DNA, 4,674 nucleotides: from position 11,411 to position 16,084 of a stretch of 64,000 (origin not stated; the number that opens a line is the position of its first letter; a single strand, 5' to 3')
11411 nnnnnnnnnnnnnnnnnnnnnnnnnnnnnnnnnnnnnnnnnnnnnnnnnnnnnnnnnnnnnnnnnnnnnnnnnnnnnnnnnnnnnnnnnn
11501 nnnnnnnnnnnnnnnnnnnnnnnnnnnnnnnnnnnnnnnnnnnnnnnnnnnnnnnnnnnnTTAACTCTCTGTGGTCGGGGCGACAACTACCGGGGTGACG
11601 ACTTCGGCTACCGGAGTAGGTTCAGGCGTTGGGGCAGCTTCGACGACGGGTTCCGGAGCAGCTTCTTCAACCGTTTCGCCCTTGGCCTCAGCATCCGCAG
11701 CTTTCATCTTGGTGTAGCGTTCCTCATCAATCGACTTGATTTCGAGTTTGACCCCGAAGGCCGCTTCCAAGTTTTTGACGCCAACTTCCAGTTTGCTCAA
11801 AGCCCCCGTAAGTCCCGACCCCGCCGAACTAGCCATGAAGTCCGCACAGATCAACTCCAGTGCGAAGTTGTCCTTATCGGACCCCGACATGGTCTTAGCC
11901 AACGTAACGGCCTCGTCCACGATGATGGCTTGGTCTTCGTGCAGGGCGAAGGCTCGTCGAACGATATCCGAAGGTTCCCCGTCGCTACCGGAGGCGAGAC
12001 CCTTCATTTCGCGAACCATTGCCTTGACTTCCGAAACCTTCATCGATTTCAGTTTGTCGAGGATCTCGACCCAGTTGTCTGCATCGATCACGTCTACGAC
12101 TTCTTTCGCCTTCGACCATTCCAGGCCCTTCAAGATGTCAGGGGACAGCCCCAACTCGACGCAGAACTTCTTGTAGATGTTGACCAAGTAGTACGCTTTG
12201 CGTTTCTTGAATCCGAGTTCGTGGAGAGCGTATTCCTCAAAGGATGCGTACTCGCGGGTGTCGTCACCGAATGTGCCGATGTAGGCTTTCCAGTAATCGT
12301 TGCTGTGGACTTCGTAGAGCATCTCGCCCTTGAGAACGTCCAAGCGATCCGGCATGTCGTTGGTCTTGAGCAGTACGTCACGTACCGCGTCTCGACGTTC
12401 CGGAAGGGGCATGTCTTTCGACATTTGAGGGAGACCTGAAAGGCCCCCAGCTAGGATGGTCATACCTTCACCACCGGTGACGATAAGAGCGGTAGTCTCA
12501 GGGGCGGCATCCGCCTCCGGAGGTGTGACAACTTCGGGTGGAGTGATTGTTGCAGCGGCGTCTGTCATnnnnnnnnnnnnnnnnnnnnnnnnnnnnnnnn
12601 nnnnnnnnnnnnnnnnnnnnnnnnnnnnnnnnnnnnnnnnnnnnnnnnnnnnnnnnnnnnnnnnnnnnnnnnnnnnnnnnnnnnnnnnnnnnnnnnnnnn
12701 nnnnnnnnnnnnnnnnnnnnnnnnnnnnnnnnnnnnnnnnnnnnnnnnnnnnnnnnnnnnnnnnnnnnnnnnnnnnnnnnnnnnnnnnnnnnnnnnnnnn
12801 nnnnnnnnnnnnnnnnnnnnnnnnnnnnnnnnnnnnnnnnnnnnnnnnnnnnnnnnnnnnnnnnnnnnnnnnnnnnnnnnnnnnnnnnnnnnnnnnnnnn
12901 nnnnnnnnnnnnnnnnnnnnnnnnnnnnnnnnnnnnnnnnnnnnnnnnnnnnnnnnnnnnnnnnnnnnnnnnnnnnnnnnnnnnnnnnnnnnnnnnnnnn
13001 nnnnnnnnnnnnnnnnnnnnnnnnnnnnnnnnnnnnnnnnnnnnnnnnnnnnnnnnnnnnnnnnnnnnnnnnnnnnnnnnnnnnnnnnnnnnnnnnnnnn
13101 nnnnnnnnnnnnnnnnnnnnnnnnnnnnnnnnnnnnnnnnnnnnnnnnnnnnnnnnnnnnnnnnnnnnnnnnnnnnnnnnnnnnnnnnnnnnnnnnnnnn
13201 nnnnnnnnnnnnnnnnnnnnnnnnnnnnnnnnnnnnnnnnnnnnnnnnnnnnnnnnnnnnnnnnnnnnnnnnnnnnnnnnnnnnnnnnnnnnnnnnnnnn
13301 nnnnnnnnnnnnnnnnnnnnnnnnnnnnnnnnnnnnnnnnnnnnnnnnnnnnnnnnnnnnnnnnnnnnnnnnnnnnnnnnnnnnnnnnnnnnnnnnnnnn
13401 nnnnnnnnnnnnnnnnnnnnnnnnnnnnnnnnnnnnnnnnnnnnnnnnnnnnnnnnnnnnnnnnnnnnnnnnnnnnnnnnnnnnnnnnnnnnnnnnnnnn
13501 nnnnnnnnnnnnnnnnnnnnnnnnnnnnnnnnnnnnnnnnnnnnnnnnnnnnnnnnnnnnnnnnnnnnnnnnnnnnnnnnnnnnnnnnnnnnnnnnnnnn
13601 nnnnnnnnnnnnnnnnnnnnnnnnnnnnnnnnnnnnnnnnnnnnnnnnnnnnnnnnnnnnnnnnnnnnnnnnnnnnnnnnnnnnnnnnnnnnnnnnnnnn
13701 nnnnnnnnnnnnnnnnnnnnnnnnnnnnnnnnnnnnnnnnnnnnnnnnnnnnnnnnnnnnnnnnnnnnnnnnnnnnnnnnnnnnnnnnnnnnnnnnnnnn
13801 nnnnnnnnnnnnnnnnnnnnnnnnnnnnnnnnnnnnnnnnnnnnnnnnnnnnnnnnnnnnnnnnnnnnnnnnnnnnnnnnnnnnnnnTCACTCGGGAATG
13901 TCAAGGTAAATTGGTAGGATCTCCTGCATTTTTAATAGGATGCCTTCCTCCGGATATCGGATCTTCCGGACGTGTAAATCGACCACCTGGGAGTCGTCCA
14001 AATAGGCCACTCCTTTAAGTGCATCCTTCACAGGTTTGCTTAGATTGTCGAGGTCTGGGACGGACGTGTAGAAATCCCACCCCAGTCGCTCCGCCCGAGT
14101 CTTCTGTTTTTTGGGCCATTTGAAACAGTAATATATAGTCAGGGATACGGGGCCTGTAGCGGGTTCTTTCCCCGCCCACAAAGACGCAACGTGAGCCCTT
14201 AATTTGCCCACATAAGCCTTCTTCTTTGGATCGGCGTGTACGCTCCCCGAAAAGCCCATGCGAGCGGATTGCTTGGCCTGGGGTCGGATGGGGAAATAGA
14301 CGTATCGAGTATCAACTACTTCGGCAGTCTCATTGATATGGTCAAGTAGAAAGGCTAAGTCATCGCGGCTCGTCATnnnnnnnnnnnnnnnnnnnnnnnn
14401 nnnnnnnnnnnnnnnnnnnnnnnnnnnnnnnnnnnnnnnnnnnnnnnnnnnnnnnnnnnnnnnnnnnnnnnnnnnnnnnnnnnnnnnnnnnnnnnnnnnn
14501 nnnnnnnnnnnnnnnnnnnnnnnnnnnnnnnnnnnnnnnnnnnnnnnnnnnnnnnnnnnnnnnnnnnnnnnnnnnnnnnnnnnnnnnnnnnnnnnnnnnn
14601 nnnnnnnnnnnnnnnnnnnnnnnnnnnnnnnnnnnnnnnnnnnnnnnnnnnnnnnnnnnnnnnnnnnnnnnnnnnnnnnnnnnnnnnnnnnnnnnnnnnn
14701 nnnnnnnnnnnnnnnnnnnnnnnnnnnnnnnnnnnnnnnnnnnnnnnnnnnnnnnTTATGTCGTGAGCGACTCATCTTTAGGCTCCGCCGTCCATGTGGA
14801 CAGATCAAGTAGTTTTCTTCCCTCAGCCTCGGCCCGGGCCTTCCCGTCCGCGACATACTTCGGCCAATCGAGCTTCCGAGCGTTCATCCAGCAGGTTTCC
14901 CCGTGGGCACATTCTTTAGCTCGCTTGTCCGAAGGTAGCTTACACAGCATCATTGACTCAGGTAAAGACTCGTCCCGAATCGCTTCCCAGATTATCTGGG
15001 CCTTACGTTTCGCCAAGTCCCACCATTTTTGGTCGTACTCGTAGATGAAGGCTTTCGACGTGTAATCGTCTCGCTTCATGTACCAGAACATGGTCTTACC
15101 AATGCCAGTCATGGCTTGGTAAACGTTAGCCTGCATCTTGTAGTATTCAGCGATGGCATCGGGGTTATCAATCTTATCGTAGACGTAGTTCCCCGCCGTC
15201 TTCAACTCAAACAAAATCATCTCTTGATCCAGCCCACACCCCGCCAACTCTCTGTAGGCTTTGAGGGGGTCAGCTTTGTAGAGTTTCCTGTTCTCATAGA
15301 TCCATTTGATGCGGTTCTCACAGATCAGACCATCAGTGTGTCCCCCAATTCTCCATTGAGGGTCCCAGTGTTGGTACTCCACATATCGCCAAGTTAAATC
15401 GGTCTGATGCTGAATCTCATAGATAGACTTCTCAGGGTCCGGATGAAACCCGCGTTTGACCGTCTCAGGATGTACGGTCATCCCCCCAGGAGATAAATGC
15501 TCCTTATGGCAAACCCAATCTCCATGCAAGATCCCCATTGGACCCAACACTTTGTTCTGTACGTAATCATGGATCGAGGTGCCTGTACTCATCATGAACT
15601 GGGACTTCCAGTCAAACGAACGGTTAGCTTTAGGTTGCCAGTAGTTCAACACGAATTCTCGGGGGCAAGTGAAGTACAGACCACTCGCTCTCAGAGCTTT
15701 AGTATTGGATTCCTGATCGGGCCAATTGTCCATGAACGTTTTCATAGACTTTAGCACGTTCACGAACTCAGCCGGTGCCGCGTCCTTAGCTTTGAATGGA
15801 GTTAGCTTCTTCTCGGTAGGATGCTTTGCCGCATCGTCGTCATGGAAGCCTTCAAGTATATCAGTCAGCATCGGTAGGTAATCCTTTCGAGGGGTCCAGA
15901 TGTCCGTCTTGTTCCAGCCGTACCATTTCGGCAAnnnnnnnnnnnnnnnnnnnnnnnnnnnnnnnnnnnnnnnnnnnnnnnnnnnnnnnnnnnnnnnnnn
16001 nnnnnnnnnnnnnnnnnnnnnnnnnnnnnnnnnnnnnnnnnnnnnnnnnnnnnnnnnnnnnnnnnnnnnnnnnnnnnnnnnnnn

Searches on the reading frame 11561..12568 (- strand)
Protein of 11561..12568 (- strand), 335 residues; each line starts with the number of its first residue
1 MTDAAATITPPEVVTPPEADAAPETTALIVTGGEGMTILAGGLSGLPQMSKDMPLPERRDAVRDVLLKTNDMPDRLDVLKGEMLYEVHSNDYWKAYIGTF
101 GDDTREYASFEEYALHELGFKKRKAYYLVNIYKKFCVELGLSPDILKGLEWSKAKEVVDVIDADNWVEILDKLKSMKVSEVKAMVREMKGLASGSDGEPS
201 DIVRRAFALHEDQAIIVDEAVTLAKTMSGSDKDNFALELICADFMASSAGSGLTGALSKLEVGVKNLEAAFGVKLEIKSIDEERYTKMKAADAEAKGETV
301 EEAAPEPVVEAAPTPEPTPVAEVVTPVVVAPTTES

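Call 61: search_protein_families(library=phrogs, proteins=[window:11561-12568:-], max_evalue=0.001)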
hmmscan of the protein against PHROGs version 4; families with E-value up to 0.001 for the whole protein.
window:11561-12568:- (335 aa): 1 family
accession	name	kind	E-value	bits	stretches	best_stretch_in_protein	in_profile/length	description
phrog_17202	-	unknown function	2.3e-24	87.5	1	81-252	97-258/305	-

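Call 62: find_related_loci(query=window:11561-12568:-, collection=viral_contigs, flank=10000)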
Query window:11561-12568:- (335 aa) in viral_contigs; peptide patterns used: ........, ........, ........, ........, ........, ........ (x = any residue, [..] = any of these).
13 stretches matched a pattern; 9 encode a relative of the query (tblastn E <= 1e-3); 9 distinct loci.
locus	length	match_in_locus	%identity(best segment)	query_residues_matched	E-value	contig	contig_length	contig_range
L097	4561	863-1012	45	198-248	6e-6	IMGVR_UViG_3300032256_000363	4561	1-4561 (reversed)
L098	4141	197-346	45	198-248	7e-6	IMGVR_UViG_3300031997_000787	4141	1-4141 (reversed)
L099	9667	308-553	34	179-258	1e-5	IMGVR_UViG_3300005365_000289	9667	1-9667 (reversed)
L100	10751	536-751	33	179-248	2e-5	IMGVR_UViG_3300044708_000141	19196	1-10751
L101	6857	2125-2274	43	198-248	5e-5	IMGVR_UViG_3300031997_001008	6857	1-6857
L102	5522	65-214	43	198-248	5e-5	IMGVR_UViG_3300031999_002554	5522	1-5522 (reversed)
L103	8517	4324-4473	43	198-248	5e-5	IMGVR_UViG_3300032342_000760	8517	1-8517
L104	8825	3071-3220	43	198-248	5e-5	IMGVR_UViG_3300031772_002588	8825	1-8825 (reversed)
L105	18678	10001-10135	38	204-246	8e-4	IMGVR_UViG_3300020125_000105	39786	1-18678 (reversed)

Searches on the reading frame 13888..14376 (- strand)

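Call 61: search_protein_families(library=phrogs, proteins=[window:13888-14376:-], max_evalue=0.001)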
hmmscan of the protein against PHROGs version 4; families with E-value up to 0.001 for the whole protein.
window:13888-14376:- (162 aa): 5 families
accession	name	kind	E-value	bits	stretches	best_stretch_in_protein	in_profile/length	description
phrog_140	-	DNA, RNA and nucleotide metabolism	4.2e-26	93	1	26-153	41-168/219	RusA-like Holliday junction resolvase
phrog_3055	-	DNA, RNA and nucleotide metabolism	1.7e-07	31.8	1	106-139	161-194/233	RusA-like Holliday junction resolvase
phrog_34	-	DNA, RNA and nucleotide metabolism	1.2e-06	29.4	1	45-142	100-180/259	RusA-like Holliday junction resolvase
phrog_1532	-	unknown function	0.00017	22.3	1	108-145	25-63/80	-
phrog_11573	-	unknown function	0.00058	21.1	1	99-140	54-95/110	-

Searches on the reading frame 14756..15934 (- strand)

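Call 61: search_protein_families(library=phrogs, proteins=[window:14756-15934:-], max_evalue=0.001)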
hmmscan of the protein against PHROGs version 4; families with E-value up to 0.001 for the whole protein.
window:14756-15934:- (392 aa): 4 families
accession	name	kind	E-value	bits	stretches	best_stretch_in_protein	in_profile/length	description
phrog_1706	-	DNA, RNA and nucleotide metabolism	2.4e-20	74.2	2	236-355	133-249/293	CRISPR/Cas system associated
phrog_2506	-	DNA, RNA and nucleotide metabolism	4.9e-14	53.2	1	79-351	92-336/342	exonuclease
phrog_1990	-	DNA, RNA and nucleotide metabolism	1e-09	39.2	1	237-353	127-240/290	Cas4-domain exonuclease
phrog_434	-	DNA, RNA and nucleotide metabolism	0.00032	21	1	197-325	144-242/372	RecE-like recombination exonuclease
